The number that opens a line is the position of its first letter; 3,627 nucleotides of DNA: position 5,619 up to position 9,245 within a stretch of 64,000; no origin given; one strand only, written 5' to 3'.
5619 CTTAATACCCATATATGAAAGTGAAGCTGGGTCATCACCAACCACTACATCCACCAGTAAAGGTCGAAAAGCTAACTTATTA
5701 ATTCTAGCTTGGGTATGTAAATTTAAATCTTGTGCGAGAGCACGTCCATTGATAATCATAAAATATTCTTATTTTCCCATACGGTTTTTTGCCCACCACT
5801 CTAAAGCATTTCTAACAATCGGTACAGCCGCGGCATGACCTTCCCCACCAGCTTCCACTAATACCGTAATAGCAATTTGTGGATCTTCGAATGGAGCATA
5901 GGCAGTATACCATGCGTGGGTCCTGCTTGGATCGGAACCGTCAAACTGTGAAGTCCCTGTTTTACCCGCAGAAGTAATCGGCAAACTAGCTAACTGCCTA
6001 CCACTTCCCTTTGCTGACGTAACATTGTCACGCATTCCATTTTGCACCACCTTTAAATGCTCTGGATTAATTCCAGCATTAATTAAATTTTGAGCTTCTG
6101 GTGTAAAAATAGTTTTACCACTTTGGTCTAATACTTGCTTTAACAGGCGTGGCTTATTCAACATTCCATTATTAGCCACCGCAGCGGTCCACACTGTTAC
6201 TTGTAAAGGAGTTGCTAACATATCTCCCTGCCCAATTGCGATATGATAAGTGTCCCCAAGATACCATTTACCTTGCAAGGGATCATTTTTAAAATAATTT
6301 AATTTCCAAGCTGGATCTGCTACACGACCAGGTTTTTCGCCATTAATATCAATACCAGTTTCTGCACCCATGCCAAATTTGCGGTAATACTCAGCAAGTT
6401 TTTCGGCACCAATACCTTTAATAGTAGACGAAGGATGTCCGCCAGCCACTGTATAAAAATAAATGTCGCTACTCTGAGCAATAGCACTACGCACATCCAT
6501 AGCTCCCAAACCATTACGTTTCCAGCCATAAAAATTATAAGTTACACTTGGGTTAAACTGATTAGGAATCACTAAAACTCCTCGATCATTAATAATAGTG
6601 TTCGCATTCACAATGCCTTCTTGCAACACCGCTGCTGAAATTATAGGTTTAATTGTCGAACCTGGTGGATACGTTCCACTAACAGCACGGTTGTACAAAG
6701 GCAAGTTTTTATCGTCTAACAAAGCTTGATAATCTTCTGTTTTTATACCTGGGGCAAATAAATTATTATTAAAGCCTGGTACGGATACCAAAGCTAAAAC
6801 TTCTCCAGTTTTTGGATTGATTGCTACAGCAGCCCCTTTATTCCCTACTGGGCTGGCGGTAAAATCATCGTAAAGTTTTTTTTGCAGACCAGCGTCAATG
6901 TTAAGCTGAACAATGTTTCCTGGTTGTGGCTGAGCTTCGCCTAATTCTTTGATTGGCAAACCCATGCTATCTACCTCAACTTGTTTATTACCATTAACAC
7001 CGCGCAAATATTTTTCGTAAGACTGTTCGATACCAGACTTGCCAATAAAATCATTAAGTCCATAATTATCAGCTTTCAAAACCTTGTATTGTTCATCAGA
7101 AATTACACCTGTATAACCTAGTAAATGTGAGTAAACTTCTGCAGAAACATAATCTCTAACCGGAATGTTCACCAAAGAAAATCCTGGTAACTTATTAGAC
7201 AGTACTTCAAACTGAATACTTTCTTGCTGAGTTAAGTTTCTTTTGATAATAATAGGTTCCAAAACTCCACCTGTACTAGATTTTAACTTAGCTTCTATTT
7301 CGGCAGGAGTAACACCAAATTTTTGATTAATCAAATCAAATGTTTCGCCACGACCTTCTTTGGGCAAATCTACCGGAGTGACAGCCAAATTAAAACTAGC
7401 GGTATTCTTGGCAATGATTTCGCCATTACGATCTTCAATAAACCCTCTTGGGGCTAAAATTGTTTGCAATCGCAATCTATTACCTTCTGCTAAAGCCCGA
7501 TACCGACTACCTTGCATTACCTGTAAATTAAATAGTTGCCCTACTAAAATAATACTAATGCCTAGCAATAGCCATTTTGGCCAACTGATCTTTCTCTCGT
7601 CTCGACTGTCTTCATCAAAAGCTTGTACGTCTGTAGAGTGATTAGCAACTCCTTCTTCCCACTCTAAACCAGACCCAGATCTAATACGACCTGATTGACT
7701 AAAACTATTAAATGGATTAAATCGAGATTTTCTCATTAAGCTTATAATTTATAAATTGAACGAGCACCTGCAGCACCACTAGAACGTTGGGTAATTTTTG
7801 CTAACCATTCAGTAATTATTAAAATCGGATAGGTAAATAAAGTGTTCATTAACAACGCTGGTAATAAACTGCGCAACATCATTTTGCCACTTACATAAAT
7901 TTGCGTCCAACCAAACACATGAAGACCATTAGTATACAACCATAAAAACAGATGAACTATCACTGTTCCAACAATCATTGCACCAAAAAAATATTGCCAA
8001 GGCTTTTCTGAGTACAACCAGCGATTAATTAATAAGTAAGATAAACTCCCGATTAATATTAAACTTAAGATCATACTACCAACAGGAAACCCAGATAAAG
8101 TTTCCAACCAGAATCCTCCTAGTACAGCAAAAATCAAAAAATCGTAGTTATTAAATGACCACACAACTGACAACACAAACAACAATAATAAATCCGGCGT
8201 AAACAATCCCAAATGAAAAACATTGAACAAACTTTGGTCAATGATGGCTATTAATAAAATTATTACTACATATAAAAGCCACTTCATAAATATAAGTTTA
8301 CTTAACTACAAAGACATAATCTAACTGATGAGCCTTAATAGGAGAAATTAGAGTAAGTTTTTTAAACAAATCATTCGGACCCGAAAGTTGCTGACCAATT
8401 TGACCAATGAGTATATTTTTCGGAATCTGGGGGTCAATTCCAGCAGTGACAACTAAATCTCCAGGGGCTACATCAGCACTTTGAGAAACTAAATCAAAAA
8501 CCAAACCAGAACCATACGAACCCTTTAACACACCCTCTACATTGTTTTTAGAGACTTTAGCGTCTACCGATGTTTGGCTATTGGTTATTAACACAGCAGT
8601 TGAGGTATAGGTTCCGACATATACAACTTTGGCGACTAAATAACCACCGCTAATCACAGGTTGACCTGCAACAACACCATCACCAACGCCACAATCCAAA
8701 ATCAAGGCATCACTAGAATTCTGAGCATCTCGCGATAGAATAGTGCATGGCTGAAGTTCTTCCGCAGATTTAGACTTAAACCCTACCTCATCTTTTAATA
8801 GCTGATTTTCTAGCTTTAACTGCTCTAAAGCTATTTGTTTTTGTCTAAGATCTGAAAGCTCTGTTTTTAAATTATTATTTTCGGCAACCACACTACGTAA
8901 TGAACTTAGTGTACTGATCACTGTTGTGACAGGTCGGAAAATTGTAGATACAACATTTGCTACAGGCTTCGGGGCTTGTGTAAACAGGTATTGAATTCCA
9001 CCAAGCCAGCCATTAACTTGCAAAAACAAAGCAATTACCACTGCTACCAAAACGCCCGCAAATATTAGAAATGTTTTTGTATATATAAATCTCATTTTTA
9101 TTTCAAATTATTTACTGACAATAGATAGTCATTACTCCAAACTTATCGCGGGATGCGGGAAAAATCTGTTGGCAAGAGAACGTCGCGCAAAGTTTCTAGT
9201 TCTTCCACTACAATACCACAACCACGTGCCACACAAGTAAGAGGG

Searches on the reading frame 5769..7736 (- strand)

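Call 9: search_protein_families(library=pfam, proteins=[window:5769-7736:-], max_evalue=0.00001)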
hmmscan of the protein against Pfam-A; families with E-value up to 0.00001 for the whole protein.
window:5769-7736:- (655 aa): 2 families
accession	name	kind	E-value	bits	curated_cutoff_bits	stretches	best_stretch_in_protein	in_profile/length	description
PF00905.27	Transpeptidase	-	6.6e-62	209.8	22.1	1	301-646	1-299/299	Penicillin binding protein transpeptidase domain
PF03717.20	PBP_dimer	-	8.9e-40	137.5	24.4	1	93-264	2-178/180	Penicillin-binding Protein dimerisation domain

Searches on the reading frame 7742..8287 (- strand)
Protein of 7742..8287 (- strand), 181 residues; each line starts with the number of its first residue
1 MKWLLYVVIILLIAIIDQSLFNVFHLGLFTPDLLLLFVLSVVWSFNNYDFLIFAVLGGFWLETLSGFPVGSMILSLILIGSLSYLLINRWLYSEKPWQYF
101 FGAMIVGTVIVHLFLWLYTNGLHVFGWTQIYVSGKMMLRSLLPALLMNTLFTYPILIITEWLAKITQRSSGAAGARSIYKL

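Call 9: search_protein_families(library=pfam, proteins=[window:7742-8287:-], max_evalue=0.00001)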
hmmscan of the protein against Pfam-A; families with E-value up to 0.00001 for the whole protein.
window:7742-8287:- (181 aa): 0 families

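Call 36: search_protein_families(library=pfam, proteins=[window:7742-8287:-], max_evalue=1)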
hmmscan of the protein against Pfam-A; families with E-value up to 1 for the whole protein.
window:7742-8287:- (181 aa): 1 family
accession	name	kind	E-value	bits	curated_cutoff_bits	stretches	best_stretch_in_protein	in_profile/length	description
PF04093.17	MreD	-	0.016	15.7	24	1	6-161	9-153/158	rod shape-determining protein MreD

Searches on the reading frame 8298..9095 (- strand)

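Call 9: search_protein_families(library=pfam, proteins=[window:8298-9095:-], max_evalue=0.00001)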
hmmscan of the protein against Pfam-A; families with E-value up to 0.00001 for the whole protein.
window:8298-9095:- (265 aa): 1 family
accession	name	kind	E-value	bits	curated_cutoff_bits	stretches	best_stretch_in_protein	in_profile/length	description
PF04085.20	MreC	-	6.1e-28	97.9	28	1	119-265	1-147/147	Rod shape-determining protein MreC, barrel core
